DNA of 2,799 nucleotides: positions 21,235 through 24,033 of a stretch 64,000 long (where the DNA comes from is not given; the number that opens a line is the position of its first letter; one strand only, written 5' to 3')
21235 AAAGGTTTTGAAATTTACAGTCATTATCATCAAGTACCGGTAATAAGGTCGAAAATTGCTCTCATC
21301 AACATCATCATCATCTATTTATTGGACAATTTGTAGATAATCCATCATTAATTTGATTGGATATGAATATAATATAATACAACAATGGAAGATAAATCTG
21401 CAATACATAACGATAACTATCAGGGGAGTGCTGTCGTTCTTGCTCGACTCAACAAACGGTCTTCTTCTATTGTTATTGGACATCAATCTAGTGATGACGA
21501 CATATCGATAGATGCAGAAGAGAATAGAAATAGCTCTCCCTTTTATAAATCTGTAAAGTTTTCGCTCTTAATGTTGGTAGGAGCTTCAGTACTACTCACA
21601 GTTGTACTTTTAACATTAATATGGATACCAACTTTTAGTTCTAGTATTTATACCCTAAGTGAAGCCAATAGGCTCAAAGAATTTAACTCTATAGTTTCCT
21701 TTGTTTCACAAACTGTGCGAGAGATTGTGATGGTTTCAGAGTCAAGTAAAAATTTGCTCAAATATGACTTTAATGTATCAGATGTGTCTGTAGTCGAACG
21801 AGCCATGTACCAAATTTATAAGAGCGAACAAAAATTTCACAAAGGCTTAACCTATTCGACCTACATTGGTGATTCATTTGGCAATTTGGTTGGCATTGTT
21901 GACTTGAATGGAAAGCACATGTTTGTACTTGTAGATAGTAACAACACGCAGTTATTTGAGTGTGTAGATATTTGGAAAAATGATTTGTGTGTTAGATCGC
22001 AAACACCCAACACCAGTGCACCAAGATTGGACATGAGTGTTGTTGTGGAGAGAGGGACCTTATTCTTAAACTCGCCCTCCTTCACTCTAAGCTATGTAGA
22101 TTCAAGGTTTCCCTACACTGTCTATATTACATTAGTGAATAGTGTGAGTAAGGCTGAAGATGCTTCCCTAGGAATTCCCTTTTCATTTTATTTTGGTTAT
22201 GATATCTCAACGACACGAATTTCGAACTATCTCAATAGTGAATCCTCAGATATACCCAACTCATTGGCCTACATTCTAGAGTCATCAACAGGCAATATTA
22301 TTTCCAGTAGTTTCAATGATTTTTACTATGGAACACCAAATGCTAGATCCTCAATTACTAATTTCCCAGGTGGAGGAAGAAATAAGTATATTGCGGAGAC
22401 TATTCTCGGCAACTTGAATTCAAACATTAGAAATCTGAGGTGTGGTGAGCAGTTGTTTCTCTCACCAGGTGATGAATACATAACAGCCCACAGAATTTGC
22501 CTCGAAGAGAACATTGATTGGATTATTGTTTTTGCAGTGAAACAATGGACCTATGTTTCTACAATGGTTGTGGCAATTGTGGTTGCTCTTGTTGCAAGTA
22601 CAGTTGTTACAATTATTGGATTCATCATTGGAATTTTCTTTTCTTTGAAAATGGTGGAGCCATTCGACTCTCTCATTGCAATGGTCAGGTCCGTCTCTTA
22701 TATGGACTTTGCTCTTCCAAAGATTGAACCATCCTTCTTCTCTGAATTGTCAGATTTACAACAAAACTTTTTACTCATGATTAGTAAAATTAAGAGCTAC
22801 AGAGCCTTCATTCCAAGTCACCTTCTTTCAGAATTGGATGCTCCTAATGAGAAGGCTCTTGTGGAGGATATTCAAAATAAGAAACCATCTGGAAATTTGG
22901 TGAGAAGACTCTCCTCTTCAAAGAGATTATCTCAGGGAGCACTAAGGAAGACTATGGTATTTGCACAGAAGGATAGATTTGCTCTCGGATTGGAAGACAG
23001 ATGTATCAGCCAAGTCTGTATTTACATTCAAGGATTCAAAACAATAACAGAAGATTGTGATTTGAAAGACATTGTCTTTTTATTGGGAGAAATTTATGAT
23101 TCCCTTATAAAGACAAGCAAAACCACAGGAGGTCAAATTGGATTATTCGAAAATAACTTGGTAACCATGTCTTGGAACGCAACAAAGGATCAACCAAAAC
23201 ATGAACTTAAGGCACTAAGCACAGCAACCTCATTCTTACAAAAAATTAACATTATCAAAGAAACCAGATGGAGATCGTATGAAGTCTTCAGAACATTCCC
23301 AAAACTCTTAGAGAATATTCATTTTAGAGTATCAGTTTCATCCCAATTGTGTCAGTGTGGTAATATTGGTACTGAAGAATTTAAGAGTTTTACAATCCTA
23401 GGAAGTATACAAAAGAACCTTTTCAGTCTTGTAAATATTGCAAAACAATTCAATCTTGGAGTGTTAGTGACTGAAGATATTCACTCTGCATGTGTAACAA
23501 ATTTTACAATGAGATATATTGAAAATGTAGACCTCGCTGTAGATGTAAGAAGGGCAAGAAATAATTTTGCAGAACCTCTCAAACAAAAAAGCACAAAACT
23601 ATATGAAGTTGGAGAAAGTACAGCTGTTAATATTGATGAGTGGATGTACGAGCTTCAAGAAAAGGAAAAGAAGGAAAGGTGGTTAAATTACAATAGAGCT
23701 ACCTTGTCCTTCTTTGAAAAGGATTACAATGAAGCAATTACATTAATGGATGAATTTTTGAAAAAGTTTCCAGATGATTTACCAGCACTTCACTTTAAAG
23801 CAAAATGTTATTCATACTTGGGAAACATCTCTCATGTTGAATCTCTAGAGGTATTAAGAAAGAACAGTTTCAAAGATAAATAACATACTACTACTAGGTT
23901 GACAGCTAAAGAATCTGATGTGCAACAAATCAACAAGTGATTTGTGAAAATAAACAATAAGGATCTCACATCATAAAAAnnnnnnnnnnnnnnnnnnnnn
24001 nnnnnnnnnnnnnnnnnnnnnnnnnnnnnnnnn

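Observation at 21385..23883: Receptor-type class III cyclase-homology protein with catalytic-site substitutions (possible pseudo-cyclase sensor)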

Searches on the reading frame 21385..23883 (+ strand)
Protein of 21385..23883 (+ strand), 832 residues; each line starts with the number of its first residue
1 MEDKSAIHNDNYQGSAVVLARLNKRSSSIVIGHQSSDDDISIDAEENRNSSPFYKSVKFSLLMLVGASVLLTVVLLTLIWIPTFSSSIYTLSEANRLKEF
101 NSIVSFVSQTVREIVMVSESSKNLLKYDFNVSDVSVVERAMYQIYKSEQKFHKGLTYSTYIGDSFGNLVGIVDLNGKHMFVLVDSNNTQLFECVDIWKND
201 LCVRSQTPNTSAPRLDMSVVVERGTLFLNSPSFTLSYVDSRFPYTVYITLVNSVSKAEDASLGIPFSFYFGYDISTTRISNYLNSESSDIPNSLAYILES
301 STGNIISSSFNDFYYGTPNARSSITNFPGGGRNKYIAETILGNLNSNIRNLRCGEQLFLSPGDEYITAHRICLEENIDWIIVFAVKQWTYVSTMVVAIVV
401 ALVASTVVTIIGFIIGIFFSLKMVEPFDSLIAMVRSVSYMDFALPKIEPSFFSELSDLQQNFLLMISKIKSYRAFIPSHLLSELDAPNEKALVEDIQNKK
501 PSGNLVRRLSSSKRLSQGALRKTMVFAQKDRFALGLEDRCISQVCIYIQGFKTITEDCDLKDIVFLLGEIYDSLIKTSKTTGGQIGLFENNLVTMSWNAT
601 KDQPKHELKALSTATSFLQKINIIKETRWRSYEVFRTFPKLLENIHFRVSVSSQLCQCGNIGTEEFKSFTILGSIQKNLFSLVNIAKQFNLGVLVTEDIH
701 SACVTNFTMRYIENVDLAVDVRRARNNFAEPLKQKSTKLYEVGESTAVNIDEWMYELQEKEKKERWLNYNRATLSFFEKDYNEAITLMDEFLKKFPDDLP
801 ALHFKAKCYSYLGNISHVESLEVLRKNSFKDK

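Call 3: search_protein_families(library=pfam, proteins=[window:21385-23883:+], max_evalue=1)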
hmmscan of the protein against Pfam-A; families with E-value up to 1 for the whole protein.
window:21385-23883:+ (832 aa): 6 families
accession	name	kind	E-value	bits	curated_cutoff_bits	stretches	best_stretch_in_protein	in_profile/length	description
PF13428.12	TPR_14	-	0.014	16.4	23.5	1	768-807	4-43/44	Tetratricopeptide repeat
PF14559.12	TPR_19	-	0.022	15.5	25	1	778-815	4-41/68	Tetratricopeptide repeat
PF13174.12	TPR_6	-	0.053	14.6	26.3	1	774-797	8-32/33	Tetratricopeptide repeat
PF07719.23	TPR_2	-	0.088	13.4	27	1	769-798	5-34/34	Tetratricopeptide repeat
PF12921.12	ATP13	-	0.15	12.4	26.7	0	777-819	65-103/114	Mitochondrial ATPase expression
PF12895.13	ANAPC3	-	0.19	12.5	27.2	1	761-815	23-72/82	Anaphase-promoting complex, cyclosome, subunit 3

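Call 4: search_solved_structures(query=window:21385-23883:+, max_evalue=10, show_alignments=3)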
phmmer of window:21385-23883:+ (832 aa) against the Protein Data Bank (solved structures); distinct sequences matched with E-value up to 10: 12.
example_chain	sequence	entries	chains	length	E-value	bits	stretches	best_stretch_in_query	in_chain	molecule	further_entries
3r5g_A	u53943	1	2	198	0.00046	21.7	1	547-698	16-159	CyaB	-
5an3_A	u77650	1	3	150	0.43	11.8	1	776-811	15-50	SGT1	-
6vl6_A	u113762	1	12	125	0.44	11.8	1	726-822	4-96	T33_dn2A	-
5a7l_A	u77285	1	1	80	0.45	11.8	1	254-302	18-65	CI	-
3zhm_A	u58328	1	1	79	0.45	11.8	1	254-302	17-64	CI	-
6tri_A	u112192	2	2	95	0.59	11.4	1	254-303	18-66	CI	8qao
5mbg_A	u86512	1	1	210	1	10.6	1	548-709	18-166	Beta subunit of photoactivated adenylyl cyclase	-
6hdu_A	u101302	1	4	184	1.4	10.1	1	163-211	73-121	Ras-related protein Rab-38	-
6s5h_A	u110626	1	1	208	1.5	10.1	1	163-211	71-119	Ras-related protein Rab-38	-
5hrz_A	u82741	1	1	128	1.6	9.9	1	727-815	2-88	TPR domain protein 1na0C3_3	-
7u8o_M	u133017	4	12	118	1.8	9.8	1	721-798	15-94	V-type proton ATPase subunit G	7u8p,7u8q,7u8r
9cc5_A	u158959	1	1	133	3.2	9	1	720-781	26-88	Amylin-NHO-22 Binder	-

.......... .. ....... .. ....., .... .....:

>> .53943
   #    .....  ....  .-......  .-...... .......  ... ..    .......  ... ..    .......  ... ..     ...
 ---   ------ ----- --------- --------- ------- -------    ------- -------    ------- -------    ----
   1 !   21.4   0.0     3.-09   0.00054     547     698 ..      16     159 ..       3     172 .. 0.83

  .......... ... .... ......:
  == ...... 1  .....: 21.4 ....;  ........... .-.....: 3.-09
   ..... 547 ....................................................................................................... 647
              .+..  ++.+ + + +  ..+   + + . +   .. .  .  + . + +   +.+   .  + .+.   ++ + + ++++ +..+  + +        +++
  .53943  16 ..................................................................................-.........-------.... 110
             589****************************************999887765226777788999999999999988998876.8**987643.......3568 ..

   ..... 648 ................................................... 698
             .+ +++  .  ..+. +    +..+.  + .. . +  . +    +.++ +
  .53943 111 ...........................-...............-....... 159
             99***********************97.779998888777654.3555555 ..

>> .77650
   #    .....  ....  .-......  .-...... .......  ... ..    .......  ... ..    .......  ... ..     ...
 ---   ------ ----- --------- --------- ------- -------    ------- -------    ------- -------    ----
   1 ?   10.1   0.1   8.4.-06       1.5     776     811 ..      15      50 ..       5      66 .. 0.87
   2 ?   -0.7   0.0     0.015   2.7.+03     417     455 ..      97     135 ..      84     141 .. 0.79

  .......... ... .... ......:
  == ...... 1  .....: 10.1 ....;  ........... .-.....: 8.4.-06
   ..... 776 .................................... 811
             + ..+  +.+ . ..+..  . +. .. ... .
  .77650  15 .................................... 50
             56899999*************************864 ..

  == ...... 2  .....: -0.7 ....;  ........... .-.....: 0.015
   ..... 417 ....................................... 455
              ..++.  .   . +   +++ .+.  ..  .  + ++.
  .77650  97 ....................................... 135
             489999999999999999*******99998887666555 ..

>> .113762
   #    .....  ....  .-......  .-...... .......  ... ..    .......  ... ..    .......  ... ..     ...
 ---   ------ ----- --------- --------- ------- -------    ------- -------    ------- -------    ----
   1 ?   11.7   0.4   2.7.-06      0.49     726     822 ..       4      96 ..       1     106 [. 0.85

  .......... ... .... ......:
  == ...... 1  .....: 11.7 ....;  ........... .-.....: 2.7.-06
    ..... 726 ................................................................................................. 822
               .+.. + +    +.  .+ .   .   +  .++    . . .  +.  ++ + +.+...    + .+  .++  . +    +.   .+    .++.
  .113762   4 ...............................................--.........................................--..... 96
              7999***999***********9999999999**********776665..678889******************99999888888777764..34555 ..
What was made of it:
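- Tried and rejected: The one-residue-gap alignment that would keep N678 as the catalytic Asn (call 4) was rejected in favour of the ungapped register.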

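Call 5: find_homologous_proteins(query=window:21385-23883:+, max_evalue=0.001)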
Query window:21385-23883:+ (832 aa): 3 proteins with E <= 0.001 among 8000 candidates.
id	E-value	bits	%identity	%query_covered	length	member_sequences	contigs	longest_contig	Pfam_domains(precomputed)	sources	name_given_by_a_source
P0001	0.0e+0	1848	100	100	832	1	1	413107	-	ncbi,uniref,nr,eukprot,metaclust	ncbi:predicted protein [Naegleria gruberi]|uniref:Predicted protein n=1 Tax=Naegleria gruberi TaxID=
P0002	3.2e-244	831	51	95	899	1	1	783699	-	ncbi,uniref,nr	ncbi:hypothetical protein C9374_012393 [Naegleria lovaniensis]|uniref:Uncharacterized protein n=1 Ta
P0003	5.5e-242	823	50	95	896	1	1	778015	-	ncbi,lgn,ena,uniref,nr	ncbi:hypothetical protein FDP41_002549 [Naegleria fowleri]|uniref:Guanylate cyclase domain-containin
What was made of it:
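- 21385..23883 (+): Complete intronless ORF, 832 aa plus stop; N. gruberi 'predicted protein'. Call 5 (100% identity and coverage to the N. gruberi protein; orthologues in N. lovaniensis at 51% and N. fowleri at 50%).
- Checked: It is 100% identical over its full length to an N. gruberi predicted protein (call 5).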

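Call 18: search_protein_representatives(protein=window:21385-23883:+)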
Query: 832 residues. Proteins with E-value up to 0.001 (for the whole library): 1127; up to 1e-10: 168; up to 1e-30: 57. The best 150 are listed.
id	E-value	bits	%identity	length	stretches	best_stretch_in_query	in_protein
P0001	0.0e+00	1847.9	100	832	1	1-832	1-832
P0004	2.2e-186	637.8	43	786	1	11-755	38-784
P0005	8.7e-144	497.0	36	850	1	24-810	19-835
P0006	3.8e-132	458.5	34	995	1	54-812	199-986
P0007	1.8e-123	429.8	33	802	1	56-816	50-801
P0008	7.7e-119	414.5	34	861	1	35-795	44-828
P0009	3.9e-116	405.5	33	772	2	204-808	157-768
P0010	4.0e-112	392.3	33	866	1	44-808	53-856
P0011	4.1e-110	385.6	33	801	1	54-808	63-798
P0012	4.4e-109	382.2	32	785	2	33-490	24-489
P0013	2.7e-104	366.4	32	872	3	42-490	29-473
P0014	1.6e-100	353.9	30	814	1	44-813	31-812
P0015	2.7e-98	346.5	31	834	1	52-728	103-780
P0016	1.6e-88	314.2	31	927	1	46-794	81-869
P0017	9.8e-87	308.3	29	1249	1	29-807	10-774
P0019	2.8e-78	280.4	35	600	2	527-795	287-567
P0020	8.4e-78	278.8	33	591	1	215-752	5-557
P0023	3.1e-75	270.3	34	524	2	343-809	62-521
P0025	2.0e-74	267.6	34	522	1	336-812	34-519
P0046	1.0e-40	156.2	35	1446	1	394-699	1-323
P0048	2.3e-39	151.7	29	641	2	529-810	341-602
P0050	6.3e-38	146.9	30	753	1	466-803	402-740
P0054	4.0e-36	140.9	27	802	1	266-798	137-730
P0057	2.6e-32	128.3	26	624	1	237-809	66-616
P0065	7.5e-28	113.6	25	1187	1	56-814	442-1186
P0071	4.9e-26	107.6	22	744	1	86-813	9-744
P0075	5.8e-25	104.0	24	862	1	16-807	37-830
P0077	1.1e-24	103.1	23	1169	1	42-803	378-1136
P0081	4.3e-24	101.2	23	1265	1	44-809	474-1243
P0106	2.0e-19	85.7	24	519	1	376-763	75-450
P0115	5.3e-17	77.7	27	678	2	544-802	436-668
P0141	1.7e-13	66.1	26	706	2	541-716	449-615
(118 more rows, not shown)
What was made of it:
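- There are 1127 hits at E<=1e-3 and 57 at E<=1e-30 (call 18). Dozens of conserved paralogues exist (call 18).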

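Call 22: predict_structure(alignment_id=A1)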
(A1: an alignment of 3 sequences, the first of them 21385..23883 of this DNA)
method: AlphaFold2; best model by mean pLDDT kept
length: 832 residues; sequences in the alignment: 3
mean_pLDDT: 32.5   pTM: 0.22
mean pLDDT of the five models: 32.5, 30.6, 30.1, 28.5, 27.8
residues with pLDDT >= 90: 0; 70-90: 11; 50-70: 34; < 50: 787
segments of 3 or more residues with pLDDT < 50: 1-193, 195-406, 416-764, 772-777, 798-800, 816-832
pLDDT, mean of each block of 10 residues (from residue 1): 28 25 25 29 32 38 45 42 29 32 29 27 35 40 44 34 34 38 40 43 38 29 27 26 27 30 29 27 29 26 26 24 24 28 31 32 30 29 31 39 49 48 37 30 27 30 32 30 35 31 26 24 22 23 24 29 32 31 26 26 25 26 26 28 28 27 28 30 33 28 25 26 29 25 24 30 50 52 75 60 54 46 35 32
secondary structure, 60 per line:
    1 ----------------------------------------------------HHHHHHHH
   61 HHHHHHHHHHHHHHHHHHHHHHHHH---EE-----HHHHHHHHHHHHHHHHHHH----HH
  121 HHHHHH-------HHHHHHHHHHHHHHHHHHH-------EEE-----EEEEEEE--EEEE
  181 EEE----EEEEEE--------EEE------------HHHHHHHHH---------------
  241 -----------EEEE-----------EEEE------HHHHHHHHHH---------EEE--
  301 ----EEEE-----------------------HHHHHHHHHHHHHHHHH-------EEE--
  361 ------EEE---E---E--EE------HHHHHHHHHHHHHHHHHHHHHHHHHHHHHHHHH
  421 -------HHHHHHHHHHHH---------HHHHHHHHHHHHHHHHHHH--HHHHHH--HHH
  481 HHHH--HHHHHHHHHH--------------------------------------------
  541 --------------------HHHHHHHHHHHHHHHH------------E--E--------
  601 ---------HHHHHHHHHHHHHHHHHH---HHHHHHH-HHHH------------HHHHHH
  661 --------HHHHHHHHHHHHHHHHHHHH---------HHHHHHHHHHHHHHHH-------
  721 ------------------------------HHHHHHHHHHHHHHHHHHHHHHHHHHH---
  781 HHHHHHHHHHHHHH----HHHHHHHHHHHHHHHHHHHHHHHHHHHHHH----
elements in order (helices of 4 or more, strands of 3 or more residues): H53-85 H96-114 H119-126 H134-152 E160-162 E168-174 E177-183 E188-193 E202-204 H217-225 E252-255 E267-270 H277-286 E296-298 E305-308 H332-348 E356-358 E367-369 H388-420 H428-439 H449-467 H470-475 H478-484 H487-496 H561-576 H610-627 H631-637 H639-642 H655-660 H669-688 H698-713 H751-777 H781-794 H799-828
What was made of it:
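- Tried and rejected: AF2 with only the three orthologues gave pLDDT 32.5 and was discarded (call 22).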

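Call 23: list_cluster_members(proteins=[P0004, P0005, P0006, P0010, P0017, P0046, P0054, P0077, P0115, P0141])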
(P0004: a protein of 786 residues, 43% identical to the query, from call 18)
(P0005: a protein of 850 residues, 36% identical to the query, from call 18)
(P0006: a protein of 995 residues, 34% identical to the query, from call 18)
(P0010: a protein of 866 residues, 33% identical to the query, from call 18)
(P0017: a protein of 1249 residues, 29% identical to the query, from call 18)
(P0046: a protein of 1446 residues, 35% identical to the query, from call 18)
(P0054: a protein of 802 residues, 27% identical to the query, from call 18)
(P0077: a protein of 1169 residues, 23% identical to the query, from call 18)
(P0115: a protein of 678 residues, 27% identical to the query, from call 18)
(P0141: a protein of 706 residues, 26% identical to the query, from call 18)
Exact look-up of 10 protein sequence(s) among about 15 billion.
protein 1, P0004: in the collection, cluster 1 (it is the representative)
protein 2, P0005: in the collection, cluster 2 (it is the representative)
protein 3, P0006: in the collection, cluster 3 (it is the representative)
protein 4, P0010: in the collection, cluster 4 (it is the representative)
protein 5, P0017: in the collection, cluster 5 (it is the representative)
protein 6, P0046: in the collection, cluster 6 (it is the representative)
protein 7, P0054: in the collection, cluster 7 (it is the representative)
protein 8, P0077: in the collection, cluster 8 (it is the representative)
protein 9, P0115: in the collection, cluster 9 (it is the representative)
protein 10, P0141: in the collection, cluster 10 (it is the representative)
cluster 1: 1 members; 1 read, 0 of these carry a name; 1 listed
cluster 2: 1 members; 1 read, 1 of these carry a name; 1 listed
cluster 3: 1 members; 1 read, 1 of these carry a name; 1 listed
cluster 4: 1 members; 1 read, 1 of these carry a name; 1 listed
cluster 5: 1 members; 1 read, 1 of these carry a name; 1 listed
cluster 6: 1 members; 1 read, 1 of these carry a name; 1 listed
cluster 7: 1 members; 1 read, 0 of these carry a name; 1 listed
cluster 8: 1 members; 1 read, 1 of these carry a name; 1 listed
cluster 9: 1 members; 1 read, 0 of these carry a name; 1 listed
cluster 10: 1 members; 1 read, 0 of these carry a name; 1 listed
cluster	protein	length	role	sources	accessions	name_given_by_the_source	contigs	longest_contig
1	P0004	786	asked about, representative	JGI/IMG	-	-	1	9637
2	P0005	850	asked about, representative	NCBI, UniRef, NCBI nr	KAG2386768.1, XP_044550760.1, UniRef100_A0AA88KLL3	hypothetical protein C9374_002512 [Naegleria lovaniensis] | Guanylate cyclase domain-containing protein n=1 Tax=Naegleria lovaniensis TaxID=51637 ... | uncharacterized protein C9374_002512 [Naegleria lovaniensis]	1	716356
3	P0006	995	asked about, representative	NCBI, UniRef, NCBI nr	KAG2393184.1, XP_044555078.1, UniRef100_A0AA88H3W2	hypothetical protein C9374_009761 [Naegleria lovaniensis] | Guanylate cyclase domain-containing protein n=1 Tax=Naegleria lovaniensis TaxID=51637 ... | uncharacterized protein C9374_009761 [Naegleria lovaniensis]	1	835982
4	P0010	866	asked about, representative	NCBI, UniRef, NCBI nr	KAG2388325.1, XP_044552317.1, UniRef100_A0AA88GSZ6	hypothetical protein C9374_000489 [Naegleria lovaniensis] | Guanylate cyclase domain-containing protein n=1 Tax=Naegleria lovaniensis TaxID=51637 ... | uncharacterized protein C9374_000489 [Naegleria lovaniensis]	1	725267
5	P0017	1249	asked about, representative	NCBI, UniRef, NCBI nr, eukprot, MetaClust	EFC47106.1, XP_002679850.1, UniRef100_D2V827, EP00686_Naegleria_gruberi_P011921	predicted protein [Naegleria gruberi] | Predicted protein n=1 Tax=Naegleria gruberi TaxID=5762 RepID=D2V827_NAEGR | uncharacterized protein NAEGRDRAFT_65007 [Naegleria gruberi]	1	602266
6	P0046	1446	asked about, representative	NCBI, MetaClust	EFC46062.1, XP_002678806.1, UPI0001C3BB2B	predicted protein, partial [Naegleria gruberi] | status=active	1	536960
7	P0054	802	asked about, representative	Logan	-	-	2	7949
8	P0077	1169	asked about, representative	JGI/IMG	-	ankyrin repeat protein/class 3 adenylate cyclase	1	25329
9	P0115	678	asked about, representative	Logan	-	-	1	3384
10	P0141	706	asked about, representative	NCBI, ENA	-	-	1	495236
